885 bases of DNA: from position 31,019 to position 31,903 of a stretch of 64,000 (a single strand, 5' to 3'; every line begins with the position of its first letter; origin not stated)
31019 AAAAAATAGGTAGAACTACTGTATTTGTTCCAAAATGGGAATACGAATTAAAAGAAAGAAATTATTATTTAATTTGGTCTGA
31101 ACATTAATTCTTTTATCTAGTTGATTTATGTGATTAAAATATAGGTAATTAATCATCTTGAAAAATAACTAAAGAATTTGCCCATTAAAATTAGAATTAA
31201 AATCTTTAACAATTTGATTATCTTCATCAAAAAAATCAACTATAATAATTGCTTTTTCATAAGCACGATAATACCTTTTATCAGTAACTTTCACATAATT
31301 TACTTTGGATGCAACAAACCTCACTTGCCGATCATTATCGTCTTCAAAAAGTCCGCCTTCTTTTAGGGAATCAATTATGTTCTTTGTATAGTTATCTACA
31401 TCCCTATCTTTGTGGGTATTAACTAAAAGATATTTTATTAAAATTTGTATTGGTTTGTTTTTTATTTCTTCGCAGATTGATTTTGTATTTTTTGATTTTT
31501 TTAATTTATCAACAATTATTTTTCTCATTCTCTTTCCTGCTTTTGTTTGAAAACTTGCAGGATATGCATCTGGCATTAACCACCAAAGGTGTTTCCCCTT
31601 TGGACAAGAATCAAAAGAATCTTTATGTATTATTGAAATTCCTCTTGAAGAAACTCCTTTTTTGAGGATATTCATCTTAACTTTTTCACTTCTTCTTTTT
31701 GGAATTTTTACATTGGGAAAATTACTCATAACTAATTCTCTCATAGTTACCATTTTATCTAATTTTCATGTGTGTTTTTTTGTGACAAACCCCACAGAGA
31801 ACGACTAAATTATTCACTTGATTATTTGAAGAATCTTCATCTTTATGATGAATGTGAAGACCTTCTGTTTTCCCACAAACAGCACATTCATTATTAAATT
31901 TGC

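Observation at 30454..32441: Phage-like module: zinc-ribbon/HNH endonuclease followed 1 nt later by a RusA-type Holliday-junction resolvase, plus two small unknown genes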

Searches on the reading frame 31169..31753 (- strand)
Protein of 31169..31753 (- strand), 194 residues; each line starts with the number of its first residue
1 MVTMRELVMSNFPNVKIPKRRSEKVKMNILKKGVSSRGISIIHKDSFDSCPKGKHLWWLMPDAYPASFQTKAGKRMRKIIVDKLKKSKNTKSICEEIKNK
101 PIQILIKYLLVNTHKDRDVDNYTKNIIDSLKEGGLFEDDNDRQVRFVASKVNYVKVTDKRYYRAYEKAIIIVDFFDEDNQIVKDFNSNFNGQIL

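Call 3: search_protein_families(library=pfam, proteins=[window:31169-31753:-], max_evalue=1)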
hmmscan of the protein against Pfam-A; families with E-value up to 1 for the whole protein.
window:31169-31753:- (194 aa): 2 families
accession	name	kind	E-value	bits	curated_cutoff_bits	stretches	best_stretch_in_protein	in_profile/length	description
PF05866.16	RusA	-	0.00021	22.3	22.8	1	100-151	76-112/124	Endodeoxyribonuclease RusA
PF03489.22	SapB_2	-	0.28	11.8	21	0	79-98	13-32/34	Saposin-like type B, region 2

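Call 4: search_protein_families(library=phrogs, proteins=[window:31169-31753:-], max_evalue=1)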
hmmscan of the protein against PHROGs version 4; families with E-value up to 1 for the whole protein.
window:31169-31753:- (194 aa): 7 families
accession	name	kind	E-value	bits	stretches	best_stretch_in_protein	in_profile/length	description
phrog_34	-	DNA, RNA and nucleotide metabolism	2.8e-06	28.2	1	68-147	102-174/259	RusA-like Holliday junction resolvase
phrog_1532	-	unknown function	7.9e-05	23.3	1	113-141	20-48/80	-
phrog_1682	-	DNA, RNA and nucleotide metabolism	0.00061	20.2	1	85-156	57-140/387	RusA-like Holliday junction resolvase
phrog_11894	-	DNA, RNA and nucleotide metabolism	0.0011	20.3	1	90-146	46-102/122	RusA-like Holliday junction resolvase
phrog_9036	-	unknown function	0.0036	18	1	108-141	151-185/229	-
phrog_11573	-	unknown function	0.15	13.3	1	97-151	43-94/110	-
phrog_21874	-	unknown function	0.2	13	1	78-129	3-52/63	-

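Call 8: find_encoding_contigs(protein=window:31169-31753:-, flank=10000, max_places=6)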
Protein window:31169-31753:- (194 aa): 2 contigs read that carry it; 1 place shown.
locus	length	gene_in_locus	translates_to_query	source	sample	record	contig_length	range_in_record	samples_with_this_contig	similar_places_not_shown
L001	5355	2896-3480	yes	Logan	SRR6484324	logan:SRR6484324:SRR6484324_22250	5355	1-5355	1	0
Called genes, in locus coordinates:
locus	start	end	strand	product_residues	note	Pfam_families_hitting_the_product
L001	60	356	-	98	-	-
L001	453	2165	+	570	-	PF03485:Arg_tRNA_synt_N, PF00133:tRNA-synt_1 (faint), PF00750:tRNA-synt_1d, PF05746:DALR_1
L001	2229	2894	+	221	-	-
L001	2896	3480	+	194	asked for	-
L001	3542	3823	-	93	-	-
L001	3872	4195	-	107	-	-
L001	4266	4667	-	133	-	PF09900:DUF2127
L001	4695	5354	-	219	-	?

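Call 9: find_homologous_proteins(query=window:31169-31753:-)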
Query window:31169-31753:- (194 aa): 21 proteins with E <= 0.001 among 80 candidates.
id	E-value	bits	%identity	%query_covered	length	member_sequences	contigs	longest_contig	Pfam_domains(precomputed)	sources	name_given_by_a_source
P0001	9.1e-118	409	100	96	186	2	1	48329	-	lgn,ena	-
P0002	2.0e-99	349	83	97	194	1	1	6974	PF05866.17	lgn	-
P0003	1.2e-96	340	79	97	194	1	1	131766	-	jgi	jgi:Holliday junction resolvase RusA-like endonuclease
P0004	7.5e-96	337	80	97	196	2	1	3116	-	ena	-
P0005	1.7e-95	336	81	97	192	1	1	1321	-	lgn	-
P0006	5.4e-94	331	78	97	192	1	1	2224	PF05866.17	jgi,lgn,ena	-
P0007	4.2e-91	322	76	96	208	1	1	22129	PF05866.17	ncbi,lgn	-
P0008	1.3e-84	301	73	95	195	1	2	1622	PF05866.17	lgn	-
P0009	1.5e-73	265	69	91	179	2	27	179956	-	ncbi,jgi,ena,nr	ncbi:MAG TPA: hypothetical protein VJB35_06005 [Candidatus Nanoarchaeia archaeon]|nr:hypothetical pr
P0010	6.8e-63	230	56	97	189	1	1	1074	PF05866.17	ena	-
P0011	7.9e-61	223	58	96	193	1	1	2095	PF05866.17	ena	-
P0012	5.0e-56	207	61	86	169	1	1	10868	PF05866.17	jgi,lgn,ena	-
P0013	7.8e-51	191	48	97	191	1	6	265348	PF05866.17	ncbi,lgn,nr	ncbi:RusA family crossover junction endodeoxyribonuclease [Candidatus Woesearchaeota archaeon]|nr:Ru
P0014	1.2e-49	187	51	91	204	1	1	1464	PF05866.17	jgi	-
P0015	1.6e-48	183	54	96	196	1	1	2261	PF05866.17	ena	-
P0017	6.1e-47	178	50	95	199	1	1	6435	PF05866.17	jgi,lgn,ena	-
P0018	4.1e-46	175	55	85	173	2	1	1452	PF05866.17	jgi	-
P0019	1.9e-45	173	51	96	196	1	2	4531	PF05866.17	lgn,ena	-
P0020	4.3e-44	169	51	96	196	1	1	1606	PF05866.17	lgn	-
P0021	2.9e-41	159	53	85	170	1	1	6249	PF05866.17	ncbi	-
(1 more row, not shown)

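Call 10: find_encoding_contigs(protein=P0003, flank=10000, max_places=3)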
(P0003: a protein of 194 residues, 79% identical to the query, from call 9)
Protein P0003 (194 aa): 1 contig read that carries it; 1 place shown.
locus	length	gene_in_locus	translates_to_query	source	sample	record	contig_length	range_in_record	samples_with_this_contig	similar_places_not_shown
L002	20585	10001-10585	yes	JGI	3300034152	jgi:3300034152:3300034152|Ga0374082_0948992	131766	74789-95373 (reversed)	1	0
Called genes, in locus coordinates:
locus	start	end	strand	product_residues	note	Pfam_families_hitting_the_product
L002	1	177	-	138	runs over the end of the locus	-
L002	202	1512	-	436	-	PF00919:UPF0004, PF04055:Radical_SAM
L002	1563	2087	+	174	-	-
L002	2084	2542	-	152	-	PF02643:DUF192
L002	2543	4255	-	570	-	PF03485:Arg_tRNA_synt_N, PF00750:tRNA-synt_1d, PF05746:DALR_1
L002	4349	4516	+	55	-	-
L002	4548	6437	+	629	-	PF01436:NHL (faint), PF06739:SBBP (weak), PF13540:RCC1_2 (faint), PF06739:SBBP (weak)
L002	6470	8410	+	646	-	PF06739:SBBP (faint)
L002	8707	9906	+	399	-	PF02899:Phage_int_SAM_1 (faint), PF13495:Phage_int_SAM_4 (faint), PF00589:Phage_integrase, PF22823:MrpR_C_cat (weak)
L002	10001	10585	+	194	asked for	-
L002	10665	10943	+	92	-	-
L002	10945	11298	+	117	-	-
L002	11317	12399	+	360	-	PF01939:NucS_C (weak)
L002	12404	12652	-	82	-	-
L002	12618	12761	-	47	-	-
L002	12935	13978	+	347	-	-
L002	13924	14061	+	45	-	-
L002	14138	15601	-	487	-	PF12161:HsdM_N, PF02384:N6_Mtase, PF20473:MmeI_Mtase (faint), PF01170:UPF0020, PF07669:Eco57I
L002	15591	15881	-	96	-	-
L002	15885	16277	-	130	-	-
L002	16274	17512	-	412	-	PF01420:Methylase_S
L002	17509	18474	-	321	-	-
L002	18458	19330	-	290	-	-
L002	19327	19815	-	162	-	-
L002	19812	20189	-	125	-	-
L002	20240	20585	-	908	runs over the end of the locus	PF04313:HSDR_N (faint), PF00271:Helicase_C (faint), PF00270:DEAD (weak), PF04851:ResIII, PF18766:SWI2_SNF2, PF08463:EcoEI_R_C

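Call 11: find_encoding_contigs(protein=P0009, flank=10000, max_places=4)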
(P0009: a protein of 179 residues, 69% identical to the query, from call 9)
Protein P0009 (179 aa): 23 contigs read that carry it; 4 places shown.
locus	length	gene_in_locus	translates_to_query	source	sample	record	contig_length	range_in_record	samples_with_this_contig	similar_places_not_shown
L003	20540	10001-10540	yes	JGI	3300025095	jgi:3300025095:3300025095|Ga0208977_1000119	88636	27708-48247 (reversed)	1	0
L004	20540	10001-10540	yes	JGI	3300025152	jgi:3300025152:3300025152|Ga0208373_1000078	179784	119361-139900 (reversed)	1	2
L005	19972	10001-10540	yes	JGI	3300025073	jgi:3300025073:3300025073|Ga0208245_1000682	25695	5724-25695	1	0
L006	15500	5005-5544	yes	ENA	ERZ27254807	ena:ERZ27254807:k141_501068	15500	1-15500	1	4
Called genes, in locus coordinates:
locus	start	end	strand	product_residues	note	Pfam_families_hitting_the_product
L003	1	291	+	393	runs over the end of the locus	-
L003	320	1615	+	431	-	PF02788:RuBisCO_large_N, PF00016:RuBisCO_large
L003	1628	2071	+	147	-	PF01230:HIT (weak)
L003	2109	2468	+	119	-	PF05670:NFACT-R_1, PF18297:NFACT-R_2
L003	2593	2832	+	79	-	PF01985:CRS1_YhbY (weak)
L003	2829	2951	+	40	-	-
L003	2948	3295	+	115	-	PF18477:PIN_9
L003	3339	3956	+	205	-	PF03876:SHS2_Rpb7-N, PF00575:S1 (weak)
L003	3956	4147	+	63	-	PF06093:Spt4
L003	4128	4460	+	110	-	PF01282:Ribosomal_S24e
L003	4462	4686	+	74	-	PF01599:Ribosomal_S27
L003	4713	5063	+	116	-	-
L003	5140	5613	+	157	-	-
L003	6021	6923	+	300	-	PF02616:SMC_ScpA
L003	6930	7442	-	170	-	PF01230:HIT (weak)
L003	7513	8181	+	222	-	PF01902:Diphthami_syn_2_N, PF28410:Diphthami_syn_2_C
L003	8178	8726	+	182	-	PF07722:Peptidase_C26 (faint), PF00117:GATase, PF01174:SNO (faint)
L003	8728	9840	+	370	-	PF04055:Radical_SAM, PF13353:Fer4_12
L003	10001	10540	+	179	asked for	-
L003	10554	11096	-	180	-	PF03692:CxxCxxCC (weak)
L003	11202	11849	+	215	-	-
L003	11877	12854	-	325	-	PF00571:CBS, PF01769:MgtE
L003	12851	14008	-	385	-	PF00152:tRNA-synt_2 (weak), PF01409:tRNA-synt_2d (faint), PF13393:tRNA-synt_His, PF00587:tRNA-synt_2b (weak), PF03129:HGTP_anticodon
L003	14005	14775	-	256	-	PF01451:LMWPc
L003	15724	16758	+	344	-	PF21088:MS_channel_1st (weak), PF00924:MS_channel_2nd, PF21082:MS_channel_3rd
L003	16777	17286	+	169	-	-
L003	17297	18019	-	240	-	-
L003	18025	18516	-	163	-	-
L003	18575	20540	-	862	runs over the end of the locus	PF01326:PPDK_N, PF00391:PEP-utilizers, PF02896:PEP-utilizers_C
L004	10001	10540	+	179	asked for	-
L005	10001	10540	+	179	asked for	-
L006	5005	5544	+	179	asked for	-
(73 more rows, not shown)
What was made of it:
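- Lone RusA sits among housekeeping genes and is conserved in more than 20 contigs (L003-6; call 11).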

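Call 12: find_encoding_contigs(protein=P0013, flank=10000, max_places=3)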
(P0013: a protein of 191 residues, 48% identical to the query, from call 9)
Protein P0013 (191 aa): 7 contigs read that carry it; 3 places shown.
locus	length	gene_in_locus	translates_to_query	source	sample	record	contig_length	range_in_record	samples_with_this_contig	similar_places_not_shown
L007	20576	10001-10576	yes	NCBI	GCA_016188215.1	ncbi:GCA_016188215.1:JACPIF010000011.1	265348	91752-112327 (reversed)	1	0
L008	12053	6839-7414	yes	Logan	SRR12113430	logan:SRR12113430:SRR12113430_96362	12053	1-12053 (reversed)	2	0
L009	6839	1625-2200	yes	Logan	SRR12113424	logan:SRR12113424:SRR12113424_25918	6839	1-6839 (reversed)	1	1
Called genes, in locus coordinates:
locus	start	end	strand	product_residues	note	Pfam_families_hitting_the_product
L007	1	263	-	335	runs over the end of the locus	-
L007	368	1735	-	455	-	PF00696:AA_kinase, PF22468:ACT_9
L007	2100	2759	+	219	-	PF24367:DUF7523 (weak), PF22468:ACT_9 (faint), PF13840:ACT_7 (weak), PF01842:ACT (weak)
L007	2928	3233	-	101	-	-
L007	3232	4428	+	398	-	PF01926:MMR_HSR1, PF02421:FeoB_N (faint), PF08438:YGR210-like_G4, PF02824:TGS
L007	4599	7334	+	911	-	PF04313:HSDR_N (weak), PF00271:Helicase_C (faint), PF00270:DEAD, PF04851:ResIII, PF18766:SWI2_SNF2, PF08463:EcoEI_R_C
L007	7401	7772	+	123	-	PF19807:DUF6290 (weak)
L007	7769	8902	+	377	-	PF01420:Methylase_S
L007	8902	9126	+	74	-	PF04383:KilA-N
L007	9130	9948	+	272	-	PF04383:KilA-N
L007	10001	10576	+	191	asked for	PF05866:RusA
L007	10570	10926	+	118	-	-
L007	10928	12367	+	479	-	PF12161:HsdM_N, PF02384:N6_Mtase, PF01170:UPF0020, PF20473:MmeI_Mtase (faint), PF07669:Eco57I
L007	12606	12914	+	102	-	-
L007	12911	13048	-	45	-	-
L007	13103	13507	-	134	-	-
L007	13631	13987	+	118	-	-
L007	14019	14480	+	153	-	-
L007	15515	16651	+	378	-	-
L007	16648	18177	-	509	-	PF04055:Radical_SAM, PF16199:Radical_SAM_C, PF00583:Acetyltransf_1 (weak), PF13673:Acetyltransf_10 (faint)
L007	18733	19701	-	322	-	PF01699:Na_Ca_ex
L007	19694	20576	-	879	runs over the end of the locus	PF00690:Cation_ATPase_N, PF00122:E1-E2_ATPase, PF00702:Hydrolase, PF13246:Cation_ATPase, PF12710:HAD, PF08282:Hydrolase_3 (faint), PF00689:Cation_ATPase_C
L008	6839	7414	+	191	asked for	PF05866:RusA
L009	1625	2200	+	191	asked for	PF05866:RusA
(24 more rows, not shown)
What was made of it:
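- L007: hsdR-hsdS-KilA-N×2-RusA-118aa-hsdM (call 12)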

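Call 22: search_solved_structures(query=A1, max_evalue=1, show_alignments=2)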
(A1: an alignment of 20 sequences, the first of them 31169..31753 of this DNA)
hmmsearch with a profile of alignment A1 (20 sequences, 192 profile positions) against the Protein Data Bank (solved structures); distinct sequences matched with E-value up to 1: 2.
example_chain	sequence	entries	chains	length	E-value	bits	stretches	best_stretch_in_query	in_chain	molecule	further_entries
1q8r_A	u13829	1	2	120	0.0085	18.9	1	99-143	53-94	Crossover junction endodeoxyribonuclease rusA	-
2h8c_A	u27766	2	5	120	0.035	17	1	99-143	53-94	Crossover junction endodeoxyribonuclease rusA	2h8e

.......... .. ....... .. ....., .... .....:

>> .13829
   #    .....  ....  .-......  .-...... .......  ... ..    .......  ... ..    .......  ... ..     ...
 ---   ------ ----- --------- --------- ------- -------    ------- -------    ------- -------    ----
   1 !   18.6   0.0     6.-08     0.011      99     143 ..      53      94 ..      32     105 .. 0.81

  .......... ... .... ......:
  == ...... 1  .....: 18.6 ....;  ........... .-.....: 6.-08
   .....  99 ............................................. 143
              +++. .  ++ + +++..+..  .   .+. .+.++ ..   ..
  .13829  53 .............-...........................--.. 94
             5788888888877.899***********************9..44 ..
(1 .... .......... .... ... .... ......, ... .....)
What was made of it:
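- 31325..31405 (-): RusA catalytic core, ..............….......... D118, D120, N121, K124 and D138/D139 correspond to E. coli D70, D72, N73, K76 and D90/D91. HMM alignment to 1q8r (call 22).
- On RusA family (PF05866): The clade profile's only PDB hits are RusA (call 22).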

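Call 23: find_related_loci(query=A1, collection=viral_contigs, flank=10000)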
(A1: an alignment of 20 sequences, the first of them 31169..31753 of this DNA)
Query A1 (194 aa) in viral_contigs; peptide patterns used: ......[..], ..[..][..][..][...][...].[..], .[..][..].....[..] (x = any residue, [..] = any of these).
163 stretches matched a pattern, but none encodes a relative of the query by tblastn (E <= 1e-3).

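Call 28: predict_structure(alignment_id=A1)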
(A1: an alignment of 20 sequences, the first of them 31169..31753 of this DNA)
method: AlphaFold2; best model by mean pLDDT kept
length: 194 residues; sequences in the alignment: 20
mean_pLDDT: 87.0   pTM: 0.78
mean pLDDT of the five models: 87.0, 85.9, 81.1, 79.8, 59.5
residues with pLDDT >= 90: 92; 70-90: 90; 50-70: 10; < 50: 2
segments of 3 or more residues with pLDDT < 50: none
pLDDT, mean of each block of 10 residues (from residue 1): 76 75 82 87 87 92 93 95 94 91 95 87 95 86 85 86 92 90 80 51
secondary structure, 60 per line:
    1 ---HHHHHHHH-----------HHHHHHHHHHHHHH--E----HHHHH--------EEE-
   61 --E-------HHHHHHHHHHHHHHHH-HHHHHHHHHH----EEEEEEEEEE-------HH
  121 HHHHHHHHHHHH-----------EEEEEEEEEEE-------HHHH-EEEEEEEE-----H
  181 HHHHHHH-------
elements in order: H4-11 H23-36 H44-48 E57-59 H71-86 H88-97 E102-111 H119-132 E144-154 H162-165 E167-174 H180-187
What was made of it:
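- On RusA family (PF05866): The AF2 model has pLDDT 87 (call 28).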

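Call 36: find_related_loci(query=A1, collection=metagenome_contigs, flank=8000)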
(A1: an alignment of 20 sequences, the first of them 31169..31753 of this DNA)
Query A1 (194 aa) in metagenome_contigs; peptide patterns used: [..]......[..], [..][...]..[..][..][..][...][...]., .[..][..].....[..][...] (x = any residue, [..] = any of these).
382 stretches matched a pattern; 7 encode a relative of the query (tblastn E <= 1e-3); 7 distinct loci.
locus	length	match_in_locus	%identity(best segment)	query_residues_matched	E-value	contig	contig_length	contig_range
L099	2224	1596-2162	78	1-189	1e-105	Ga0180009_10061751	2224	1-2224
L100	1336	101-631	69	12-188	7e-86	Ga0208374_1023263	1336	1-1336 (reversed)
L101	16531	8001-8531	69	12-188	2e-80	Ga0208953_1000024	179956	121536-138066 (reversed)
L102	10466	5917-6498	60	1-192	4e-73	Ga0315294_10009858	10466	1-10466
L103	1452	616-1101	55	26-189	3e-54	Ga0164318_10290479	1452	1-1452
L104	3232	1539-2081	50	6-189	2e-48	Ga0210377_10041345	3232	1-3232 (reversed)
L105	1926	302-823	42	1-175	4e-37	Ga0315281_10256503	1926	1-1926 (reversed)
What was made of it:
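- Tried and rejected: The metagenome scan for more RusA loci returned only 7 (call 36), so the census stays small.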

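Call 40: search_protein_families(library=padloc, proteins=[window:31169-31753:-, L102:3863-5917:+, L102:6505-9417:+, L102:9429-9725:+], max_evalue=0.01)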
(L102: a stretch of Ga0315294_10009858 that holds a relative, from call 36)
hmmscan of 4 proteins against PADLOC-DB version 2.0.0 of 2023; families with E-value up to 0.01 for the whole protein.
window:31169-31753:- (194 aa): 0 families

L102:3863-5917:+ (684 aa): 56 families (the best 25 are shown)
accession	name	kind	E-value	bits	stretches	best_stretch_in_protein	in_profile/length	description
PDLC03354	MTase_II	-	2e-77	259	1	15-416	27-388/425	Type II methyltransferase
PDLC03633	MTase_III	-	7e-70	234.4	2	66-238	73-236/616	Type III methyltransferase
PDLC03644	MTase_III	-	2.8e-50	169.6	1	66-410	34-393/542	Type III methyltransferase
PDLC03636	MTase_III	-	2.1e-46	156.9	3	148-259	94-200/575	Type III methyltransferase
PDLC03638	MTase_III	-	4.5e-46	155.6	1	95-404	397-671/816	Type III methyltransferase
PDLC03300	MTase_II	-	6.8e-46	154.7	2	99-234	29-167/302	Type II methyltransferase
PDLC03634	MTase_III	-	1e-43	148.1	1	71-385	95-426/621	Type III methyltransferase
PDLC03635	MTase_III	-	2.1e-43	147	2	68-258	216-376/708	Type III methyltransferase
PDLC03339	MTase_II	-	6.6e-42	141.7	2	84-244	5-150/399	Type II methyltransferase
PDLC03641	MTase_III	-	1.7e-40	137.2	1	99-438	125-479/657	Type III methyltransferase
PDLC03632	MTase_III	-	1e-34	117.8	2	67-233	159-320/983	Type III methyltransferase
PDLC03371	MTase_II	-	3.7e-29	100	1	83-415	11-257/260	Type II methyltransferase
PDLC03637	MTase_III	-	2e-28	97.3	1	71-384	122-433/513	Type III methyltransferase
PDLC03640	MTase_III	-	2.7e-26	90.1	2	71-243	44-211/654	Type III methyltransferase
PDLC03299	MTase_II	-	1e-22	79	2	331-410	179-257/296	Type II methyltransferase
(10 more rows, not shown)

L102:6505-9417:+ (970 aa): 8 families
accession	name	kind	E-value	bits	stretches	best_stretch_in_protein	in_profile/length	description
PDLC03648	REase_III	-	8.1e-29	98.3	2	279-541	119-356/871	Type III restriction enzyme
PDLC03647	REase_III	-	3.2e-08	30.2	1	495-540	506-551/989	Type III restriction enzyme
PDLC03649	REase_III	-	4e-08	29.6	1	478-588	479-587/973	Type III restriction enzyme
PDLC02707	PbeA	-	2.1e-05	21.3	0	413-538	503-616/672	PbeA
PDLC03042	REase_I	-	5.1e-05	18.8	1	479-540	770-831/1170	Type I restriction enzyme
PDLC02704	PbeA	-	0.00038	17.1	0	293-374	384-451/682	PbeA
PDLC02572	DrmA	-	0.0048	12.8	1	436-538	521-620/1043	DrmA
PDLC03659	mREase_IV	-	0.0067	12.3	0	485-540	500-554/945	Type IV methyl-directed restriction enzyme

L102:9429-9725:+ (98 aa): 0 families

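Call 41: find_encoding_contigs(protein=P0002, flank=8000, max_places=2)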
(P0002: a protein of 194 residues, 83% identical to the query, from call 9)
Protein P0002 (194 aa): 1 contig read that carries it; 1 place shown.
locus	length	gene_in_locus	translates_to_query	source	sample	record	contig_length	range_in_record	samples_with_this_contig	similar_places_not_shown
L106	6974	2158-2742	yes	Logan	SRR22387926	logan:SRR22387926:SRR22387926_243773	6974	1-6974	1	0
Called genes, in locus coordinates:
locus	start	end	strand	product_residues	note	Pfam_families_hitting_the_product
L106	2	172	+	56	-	?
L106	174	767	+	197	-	PF01844:HNH (weak)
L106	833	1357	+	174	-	PF02834:LigT_PEase, PF13563:2_5_RNA_ligase2, PF02834:LigT_PEase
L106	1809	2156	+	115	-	PF01844:HNH (weak), PF13392:HNH_3 (weak)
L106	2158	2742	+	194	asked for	PF05866:RusA (faint)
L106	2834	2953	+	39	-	-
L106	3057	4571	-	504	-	PF01637:ATPase_2 (weak), PF13173:AAA_14, PF13635:DUF4143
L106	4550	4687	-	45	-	-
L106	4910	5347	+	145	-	-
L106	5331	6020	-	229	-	PF02732:ERCC4, PF14520:HHH_5 (weak), PF01367:5_3_exonuc (weak)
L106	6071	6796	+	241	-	PF00005:ABC_tran, PF13304:AAA_21 (weak)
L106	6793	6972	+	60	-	?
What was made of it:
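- L106 (call 41)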
